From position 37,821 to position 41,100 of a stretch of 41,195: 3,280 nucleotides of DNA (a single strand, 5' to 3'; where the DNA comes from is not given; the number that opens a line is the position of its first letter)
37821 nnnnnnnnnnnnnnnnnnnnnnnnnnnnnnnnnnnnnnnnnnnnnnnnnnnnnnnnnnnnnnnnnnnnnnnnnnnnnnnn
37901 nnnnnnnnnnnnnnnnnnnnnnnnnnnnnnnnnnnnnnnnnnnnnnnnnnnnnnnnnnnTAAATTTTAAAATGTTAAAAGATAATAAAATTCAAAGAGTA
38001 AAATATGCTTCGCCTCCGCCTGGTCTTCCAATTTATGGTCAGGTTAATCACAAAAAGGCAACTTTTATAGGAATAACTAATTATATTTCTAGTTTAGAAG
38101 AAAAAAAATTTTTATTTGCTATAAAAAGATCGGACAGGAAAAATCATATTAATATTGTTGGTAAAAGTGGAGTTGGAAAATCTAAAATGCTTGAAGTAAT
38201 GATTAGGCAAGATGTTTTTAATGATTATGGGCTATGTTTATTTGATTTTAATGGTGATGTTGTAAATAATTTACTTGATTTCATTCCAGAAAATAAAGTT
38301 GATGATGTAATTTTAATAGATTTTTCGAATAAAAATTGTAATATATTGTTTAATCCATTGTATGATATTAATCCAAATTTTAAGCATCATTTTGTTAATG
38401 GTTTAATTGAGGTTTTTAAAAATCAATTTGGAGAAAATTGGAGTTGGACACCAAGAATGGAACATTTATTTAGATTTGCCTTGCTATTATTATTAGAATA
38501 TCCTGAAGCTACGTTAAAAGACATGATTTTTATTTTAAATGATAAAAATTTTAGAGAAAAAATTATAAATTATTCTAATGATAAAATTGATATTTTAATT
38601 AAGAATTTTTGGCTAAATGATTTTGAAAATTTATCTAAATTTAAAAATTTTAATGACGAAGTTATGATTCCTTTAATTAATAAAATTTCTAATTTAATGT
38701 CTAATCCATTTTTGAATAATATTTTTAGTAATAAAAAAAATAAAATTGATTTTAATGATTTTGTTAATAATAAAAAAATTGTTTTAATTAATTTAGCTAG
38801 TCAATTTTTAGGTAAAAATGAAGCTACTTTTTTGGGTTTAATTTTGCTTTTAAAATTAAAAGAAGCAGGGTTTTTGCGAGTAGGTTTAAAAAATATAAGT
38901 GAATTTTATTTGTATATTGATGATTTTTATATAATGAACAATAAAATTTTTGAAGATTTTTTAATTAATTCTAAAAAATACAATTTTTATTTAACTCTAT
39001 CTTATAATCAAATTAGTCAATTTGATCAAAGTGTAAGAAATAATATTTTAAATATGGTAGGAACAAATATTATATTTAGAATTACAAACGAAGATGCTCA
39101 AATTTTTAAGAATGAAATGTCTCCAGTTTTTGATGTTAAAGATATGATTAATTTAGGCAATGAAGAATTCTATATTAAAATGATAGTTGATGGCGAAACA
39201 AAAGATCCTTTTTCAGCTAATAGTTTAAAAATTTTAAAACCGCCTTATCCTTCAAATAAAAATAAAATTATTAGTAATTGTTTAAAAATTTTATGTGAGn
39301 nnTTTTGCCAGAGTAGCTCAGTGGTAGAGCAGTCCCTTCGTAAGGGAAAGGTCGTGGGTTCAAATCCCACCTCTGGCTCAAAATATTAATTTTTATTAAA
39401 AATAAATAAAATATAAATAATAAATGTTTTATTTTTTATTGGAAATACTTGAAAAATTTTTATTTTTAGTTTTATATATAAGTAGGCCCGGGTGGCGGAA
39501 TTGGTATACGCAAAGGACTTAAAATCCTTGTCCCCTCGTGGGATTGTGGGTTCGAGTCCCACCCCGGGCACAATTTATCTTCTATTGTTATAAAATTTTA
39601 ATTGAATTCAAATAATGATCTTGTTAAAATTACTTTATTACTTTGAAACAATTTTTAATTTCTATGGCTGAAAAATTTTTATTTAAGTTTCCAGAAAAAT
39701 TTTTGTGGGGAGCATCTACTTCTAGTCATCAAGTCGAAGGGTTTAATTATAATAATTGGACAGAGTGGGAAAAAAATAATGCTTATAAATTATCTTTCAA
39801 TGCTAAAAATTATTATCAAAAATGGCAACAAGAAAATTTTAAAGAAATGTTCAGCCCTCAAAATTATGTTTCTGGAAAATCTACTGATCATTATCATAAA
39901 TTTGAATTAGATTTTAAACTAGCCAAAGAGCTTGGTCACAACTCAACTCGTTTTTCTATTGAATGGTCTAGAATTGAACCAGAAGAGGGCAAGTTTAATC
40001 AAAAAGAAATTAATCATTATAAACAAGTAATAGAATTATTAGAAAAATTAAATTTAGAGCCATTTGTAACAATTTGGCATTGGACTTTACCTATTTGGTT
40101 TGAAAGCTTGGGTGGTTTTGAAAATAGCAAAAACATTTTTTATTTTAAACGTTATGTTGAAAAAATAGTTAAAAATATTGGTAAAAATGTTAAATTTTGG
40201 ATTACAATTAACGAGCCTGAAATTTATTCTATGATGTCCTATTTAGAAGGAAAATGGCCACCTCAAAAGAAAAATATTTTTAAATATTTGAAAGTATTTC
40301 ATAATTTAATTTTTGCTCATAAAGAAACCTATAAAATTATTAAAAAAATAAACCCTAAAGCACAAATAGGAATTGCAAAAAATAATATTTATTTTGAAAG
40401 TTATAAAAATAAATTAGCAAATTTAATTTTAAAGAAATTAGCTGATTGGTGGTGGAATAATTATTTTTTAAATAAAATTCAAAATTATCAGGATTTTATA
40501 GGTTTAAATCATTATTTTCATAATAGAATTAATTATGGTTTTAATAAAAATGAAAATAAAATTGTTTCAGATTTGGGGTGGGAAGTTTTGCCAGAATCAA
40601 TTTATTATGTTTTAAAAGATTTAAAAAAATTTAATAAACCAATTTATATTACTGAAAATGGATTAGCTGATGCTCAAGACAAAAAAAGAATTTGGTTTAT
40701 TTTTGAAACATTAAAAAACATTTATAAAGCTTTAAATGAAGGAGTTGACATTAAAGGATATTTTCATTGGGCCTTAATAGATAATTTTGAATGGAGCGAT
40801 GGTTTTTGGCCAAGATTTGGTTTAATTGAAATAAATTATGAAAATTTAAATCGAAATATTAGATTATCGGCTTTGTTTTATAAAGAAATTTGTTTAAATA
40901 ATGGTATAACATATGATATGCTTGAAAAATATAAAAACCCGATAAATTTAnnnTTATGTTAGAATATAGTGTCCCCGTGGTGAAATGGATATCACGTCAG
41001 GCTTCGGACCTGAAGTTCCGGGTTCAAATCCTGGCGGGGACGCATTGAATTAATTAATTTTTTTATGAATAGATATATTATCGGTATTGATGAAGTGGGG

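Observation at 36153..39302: Compact three-gene membrane/ATPase module: anchored 433-aa protein, small TM protein and an anchor-less VirD4/TraG-like NTPase, with no other T4SS parts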

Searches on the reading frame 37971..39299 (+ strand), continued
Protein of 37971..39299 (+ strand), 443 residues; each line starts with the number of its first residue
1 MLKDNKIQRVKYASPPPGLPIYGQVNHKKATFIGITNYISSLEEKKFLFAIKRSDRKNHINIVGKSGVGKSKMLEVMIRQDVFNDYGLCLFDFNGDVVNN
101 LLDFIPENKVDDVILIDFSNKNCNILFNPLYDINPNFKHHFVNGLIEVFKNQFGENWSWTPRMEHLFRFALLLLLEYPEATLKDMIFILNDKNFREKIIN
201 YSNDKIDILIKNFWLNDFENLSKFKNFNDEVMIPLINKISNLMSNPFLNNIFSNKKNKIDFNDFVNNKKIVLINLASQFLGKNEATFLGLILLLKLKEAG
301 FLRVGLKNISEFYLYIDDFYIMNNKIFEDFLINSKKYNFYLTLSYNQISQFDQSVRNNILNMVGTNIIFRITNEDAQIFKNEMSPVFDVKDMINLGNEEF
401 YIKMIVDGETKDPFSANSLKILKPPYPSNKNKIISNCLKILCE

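Call 55: fold_search(model_id=the predicted structure, library=pdb)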
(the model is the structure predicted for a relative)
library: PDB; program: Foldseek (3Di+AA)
matches with E <= 10: 677; with E <= 0.001: 107
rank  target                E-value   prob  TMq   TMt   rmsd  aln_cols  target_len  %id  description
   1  1e9s_L                4.4e-13  1.00  0.61  0.63   8.0       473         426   12  Bacterial conjugative coupling protein TrwBdeltaN70. Unbound monoclinic form. (released 2001-02-06)
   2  1gl6_G                5.2e-13  1.00  0.62  0.65   7.8       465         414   11  Plasmid coupling protein TrwB in complex with the non-hydrolysable GTP analogue GDPNP (released 2002-05-16)
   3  1gl6_B                5.2e-13  1.00  0.61  0.64   7.2       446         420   12  Plasmid coupling protein TrwB in complex with the non-hydrolysable GTP analogue GDPNP (released 2002-05-16)
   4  1e9s_F                6.1e-13  1.00  0.61  0.63   8.6       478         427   12  Bacterial conjugative coupling protein TrwBdeltaN70. Unbound monoclinic form. (released 2001-02-06)
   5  1gl6_A                6.1e-13  1.00  0.60  0.63   8.1       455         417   13  Plasmid coupling protein TrwB in complex with the non-hydrolysable GTP analogue GDPNP (released 2002-05-16)
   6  1e9s_A                6.8e-13  1.00  0.62  0.64   7.0       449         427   12  Bacterial conjugative coupling protein TrwBdeltaN70. Unbound monoclinic form. (released 2001-02-06)
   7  1gl6_E                6.8e-13  1.00  0.61  0.64   8.0       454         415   12  Plasmid coupling protein TrwB in complex with the non-hydrolysable GTP analogue GDPNP (released 2002-05-16)
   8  1e9s_I                8.0e-13  1.00  0.62  0.64   7.6       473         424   11  Bacterial conjugative coupling protein TrwBdeltaN70. Unbound monoclinic form. (released 2001-02-06)
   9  1e9s_J                1.0e-12  1.00  0.62  0.64   6.6       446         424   11  Bacterial conjugative coupling protein TrwBdeltaN70. Unbound monoclinic form. (released 2001-02-06)
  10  1e9r_G                1.0e-12  1.00  0.61  0.64   8.0       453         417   12  Bacterial conjugative coupling protein TrwBdeltaN70. Trigonal form in complex with sulphate. (released 2001-02-06)
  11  1e9s_K                1.2e-12  1.00  0.62  0.65   7.4       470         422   12  Bacterial conjugative coupling protein TrwBdeltaN70. Unbound monoclinic form. (released 2001-02-06)
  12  1e9s_D                1.2e-12  1.00  0.61  0.64   6.6       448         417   12  Bacterial conjugative coupling protein TrwBdeltaN70. Unbound monoclinic form. (released 2001-02-06)
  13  1e9s_E                1.3e-12  1.00  0.61  0.63   5.0       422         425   12  Bacterial conjugative coupling protein TrwBdeltaN70. Unbound monoclinic form. (released 2001-02-06)
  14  1e9s_M                1.4e-12  1.00  0.61  0.63   7.4       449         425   12  Bacterial conjugative coupling protein TrwBdeltaN70. Unbound monoclinic form. (released 2001-02-06)
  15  1e9r_D                1.4e-12  1.00  0.61  0.65   7.4       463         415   11  Bacterial conjugative coupling protein TrwBdeltaN70. Trigonal form in complex with sulphate. (released 2001-02-06)
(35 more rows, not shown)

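Call 75: search_dna_similar(query=L005:2861-5335:+, collection=plasmids, mode=protein, max_evalue=0.00001, max_rows=25)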
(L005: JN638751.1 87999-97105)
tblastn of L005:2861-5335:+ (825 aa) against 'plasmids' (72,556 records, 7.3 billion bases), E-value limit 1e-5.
Records with a match: 89; places in all: 90; records where one place covers at least 80% of the query: 18.
Best place of each record, by identity: <60% 89.
By first word of the organism name: Clostridium 19; Bacillus 15; Staphylococcus 11; Streptomyces 8; Priestia 7; Natrinema 4; Haladaptatus 3; Embleya 2; Halobaculum 2; Halalkalicoccus 2; and 15 more.
By predicted mobility (MOB-suite, as given by PLSDB): non-mobilizable 85; mobilizable 3; conjugative 1.
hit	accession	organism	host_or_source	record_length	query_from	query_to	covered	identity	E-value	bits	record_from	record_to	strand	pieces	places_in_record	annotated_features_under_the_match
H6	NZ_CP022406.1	Clostridium sporogenes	-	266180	29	776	91%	24.8%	4e-36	155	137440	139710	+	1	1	ATP-binding protein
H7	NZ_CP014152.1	Clostridium botulinum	Microbial isolate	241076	29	776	91%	24.6%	2e-38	163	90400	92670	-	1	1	hypothetical protein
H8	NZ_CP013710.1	Clostridium botulinum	Microbial isolate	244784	29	776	91%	24.6%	2e-38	163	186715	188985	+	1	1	hypothetical protein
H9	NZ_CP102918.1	Clostridium botulinum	Pate collected as part of botulism ...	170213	29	776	91%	24.5%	4e-38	162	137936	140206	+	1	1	hypothetical protein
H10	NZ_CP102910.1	Clostridium botulinum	Homo sapiens,Fecal sample from botulism ...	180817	29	776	91%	24.5%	4e-38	162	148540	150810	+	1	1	hypothetical protein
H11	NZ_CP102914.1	Clostridium botulinum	Homo sapiens,Fecal sample from botulism ...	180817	29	776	91%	24.5%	4e-38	162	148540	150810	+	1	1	hypothetical protein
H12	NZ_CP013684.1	Clostridium botulinum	Microbial isolate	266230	29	776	91%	24.5%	5e-38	161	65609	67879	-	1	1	ATP-binding protein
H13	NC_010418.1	Clostridium botulinum A3 str. Loch Maree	-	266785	29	776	91%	24.5%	7e-38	161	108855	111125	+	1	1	ATP-binding protein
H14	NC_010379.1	Clostridium botulinum B1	-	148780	29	776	91%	24.5%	9e-38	160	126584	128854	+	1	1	hypothetical protein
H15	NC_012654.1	Clostridium botulinum Ba4 str. 657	-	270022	29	776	91%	24.5%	1e-37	160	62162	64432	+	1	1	ATP-binding protein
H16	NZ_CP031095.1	Clostridium botulinum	Homo sapiens,human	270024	29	776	91%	24.5%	1e-37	160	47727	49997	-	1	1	ATP-binding protein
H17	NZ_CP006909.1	Clostridium botulinum CDC_1436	Isolate microbial culture,stool (infant)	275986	29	776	91%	24.2%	6e-38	161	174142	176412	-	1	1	ATP-binding protein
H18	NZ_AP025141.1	Clostridium botulinum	Homo sapiens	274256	29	776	91%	24.2%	3e-37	159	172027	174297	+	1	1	ATP-binding protein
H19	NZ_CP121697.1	Clostridium botulinum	Homo sapiens,human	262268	29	776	91%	24.2%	6e-37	158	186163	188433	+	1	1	ATP-binding protein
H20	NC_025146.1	Clostridium botulinum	-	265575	29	776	91%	24.2%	6e-37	158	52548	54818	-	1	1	hypothetical protein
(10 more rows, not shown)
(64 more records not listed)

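Call 77: get_annotated_region(hit=H13, flank=12000)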
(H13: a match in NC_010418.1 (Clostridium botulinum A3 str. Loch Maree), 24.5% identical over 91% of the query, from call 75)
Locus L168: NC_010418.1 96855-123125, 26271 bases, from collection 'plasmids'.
description: Clostridium botulinum A3 str. Loch Maree plasmid pCLK, complete sequence
organism: Clostridium botulinum A3 str. Loch Maree (NCBI taxid 498214)
taxonomy: Bacteria; Bacillota; Clostridia; Eubacteriales; Clostridiaceae; Clostridium; Clostridium botulinum; Clostridium botulinum A3 str. Loch Maree
host: -; source: -; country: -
typing (MOB-suite, as given by PLSDB): non-mobilizable; replicon rep_cluster_1536; mating-pair formation MPF_T
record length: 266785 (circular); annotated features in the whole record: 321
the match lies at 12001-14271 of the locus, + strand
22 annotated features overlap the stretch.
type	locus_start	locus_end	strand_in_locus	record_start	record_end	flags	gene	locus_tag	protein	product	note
CDS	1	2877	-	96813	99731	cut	-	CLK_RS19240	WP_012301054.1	N-6 DNA methylase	GO:0006306 - DNA methylation [Evidence IEA]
CDS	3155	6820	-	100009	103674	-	-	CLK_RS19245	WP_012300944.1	DUF6273 domain-containing protein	-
CDS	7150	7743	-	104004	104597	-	-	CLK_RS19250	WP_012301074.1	hypothetical protein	-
CDS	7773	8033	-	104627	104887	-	-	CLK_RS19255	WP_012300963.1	hypothetical protein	-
CDS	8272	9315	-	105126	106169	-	-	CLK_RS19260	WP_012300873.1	hypothetical protein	-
CDS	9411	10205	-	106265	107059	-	-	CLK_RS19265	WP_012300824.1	hypothetical protein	-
CDS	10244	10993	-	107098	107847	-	-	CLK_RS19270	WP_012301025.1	hypothetical protein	-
CDS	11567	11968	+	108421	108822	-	-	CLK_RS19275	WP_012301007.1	TrbC/VirB2 family protein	-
CDS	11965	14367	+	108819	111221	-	-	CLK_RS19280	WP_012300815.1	ATP-binding protein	-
CDS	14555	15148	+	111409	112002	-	-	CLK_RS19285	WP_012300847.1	hypothetical protein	-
CDS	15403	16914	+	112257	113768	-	-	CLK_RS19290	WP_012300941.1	AAA family ATPase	-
CDS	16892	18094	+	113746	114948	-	-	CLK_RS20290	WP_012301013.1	hypothetical protein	-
CDS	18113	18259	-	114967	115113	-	-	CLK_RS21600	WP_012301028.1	hypothetical protein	-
CDS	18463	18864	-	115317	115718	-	-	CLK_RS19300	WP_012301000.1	hypothetical protein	-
CDS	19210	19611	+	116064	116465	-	tnpA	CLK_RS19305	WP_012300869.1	IS200/IS605 family transposase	-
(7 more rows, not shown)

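Call 80: search_protein_families(library=pfam, proteins=[L168:11965-14364:+, L168:15403-16911:+], max_evalue=0.01)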
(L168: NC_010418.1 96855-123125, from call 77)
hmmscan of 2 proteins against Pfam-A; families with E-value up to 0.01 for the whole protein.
L168:11965-14364:+ (800 aa): 0 families

L168:15403-16911:+ (503 aa): 2 families
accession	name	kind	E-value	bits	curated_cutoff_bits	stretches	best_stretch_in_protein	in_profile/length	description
PF13304.12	AAA_21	-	2.7e-17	64.2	27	1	39-384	3-302/304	AAA domain, putative AbiEii toxin, Type IV TA system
PF13175.12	AAA_15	-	4e-09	37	32.1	1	37-383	25-372/374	AAA ATPase domain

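Call 86: find_encoding_contigs(protein=P0125, flank=10000, max_places=1)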
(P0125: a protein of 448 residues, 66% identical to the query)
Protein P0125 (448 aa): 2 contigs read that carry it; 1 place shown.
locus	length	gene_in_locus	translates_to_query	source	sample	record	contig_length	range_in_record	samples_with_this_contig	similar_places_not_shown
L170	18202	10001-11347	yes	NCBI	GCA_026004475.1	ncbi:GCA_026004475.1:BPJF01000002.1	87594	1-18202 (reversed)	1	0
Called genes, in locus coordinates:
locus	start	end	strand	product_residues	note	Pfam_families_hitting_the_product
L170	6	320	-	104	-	PF02600:DsbB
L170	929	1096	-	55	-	-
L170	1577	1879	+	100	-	PF01272:GreA_GreB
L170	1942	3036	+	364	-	PF01336:tRNA_anti-codon, PF00152:tRNA-synt_2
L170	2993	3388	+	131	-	PF00152:tRNA-synt_2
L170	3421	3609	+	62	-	-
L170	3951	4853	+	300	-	-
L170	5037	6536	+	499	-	PF00883:Peptidase_M17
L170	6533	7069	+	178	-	PF02572:CobA_CobO_BtuR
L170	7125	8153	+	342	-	PF04545:Sigma70_r4, PF05066:HARE-HTH (weak)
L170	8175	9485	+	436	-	PF26449:DUF8128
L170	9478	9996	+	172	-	-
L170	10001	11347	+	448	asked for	-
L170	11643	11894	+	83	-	PF01541:GIY-YIG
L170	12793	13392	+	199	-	PF01351:RNase_HII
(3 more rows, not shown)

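Call 92: search_protein_families(library=ncbifam, proteins=[L005:2861-5335:+, L168:11965-14364:+], max_evalue=0.1)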
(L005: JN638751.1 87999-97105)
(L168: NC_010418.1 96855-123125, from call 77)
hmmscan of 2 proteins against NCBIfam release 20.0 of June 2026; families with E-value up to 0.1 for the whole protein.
L005:2861-5335:+ (825 aa): 7 families
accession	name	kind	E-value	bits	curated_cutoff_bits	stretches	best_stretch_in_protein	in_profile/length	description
TIGR03743.1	SXT_TraD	subfamily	1.5e-09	36.9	366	2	638-708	487-558/636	conjugative transfer system coupling protein TraD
NF045973.1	conju_CD1115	equivalog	5.4e-08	32.1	250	1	367-706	15-361/442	VirD4-like conjugal transfer protein, CD1115 family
NF045975.1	VirB4_plasma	equivalog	0.00027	18.8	590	1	612-716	739-846/894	Mbov_0397 family ICE element conjugal transfer ATPase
NF033849.1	ser_rich_anae_1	subfamily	0.015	12.7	650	1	554-708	934-1096/1163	serine-rich protein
TIGR03754.1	conj_TOL_TraD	equivalog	0.032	12.8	647.55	0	639-706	494-562/643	type IV conjugative transfer system coupling protein TraD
TIGR03880.1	KaiC_arch_3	hypoth_equivalog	0.067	12.7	249.45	0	381-436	21-75/224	KaiC domain-containing protein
TIGR02237.1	recomb_radB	equivalog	0.075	12.9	172.4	0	381-516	17-152/210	DNA repair and recombination protein RadB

L168:11965-14364:+ (800 aa): 1 family
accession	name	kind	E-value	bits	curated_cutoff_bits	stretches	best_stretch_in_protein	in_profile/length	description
TIGR04423.1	casT3_TIGR04423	equivalog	0.079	13.2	40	0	693-779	16-104/124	TIGR04423 family type III CRISPR-associated protein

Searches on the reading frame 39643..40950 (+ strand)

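Call 72: search_protein_families(library=pfam, proteins=[window:39643-40950:+], max_evalue=0.001)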
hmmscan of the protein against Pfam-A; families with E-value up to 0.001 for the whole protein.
window:39643-40950:+ (436 aa): 1 family
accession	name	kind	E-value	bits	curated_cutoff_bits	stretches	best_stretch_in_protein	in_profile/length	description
PF00232.24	Glyco_hydro_1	-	2.4e-85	287.1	22.6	2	15-279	4-253/453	Glycosyl hydrolase family 1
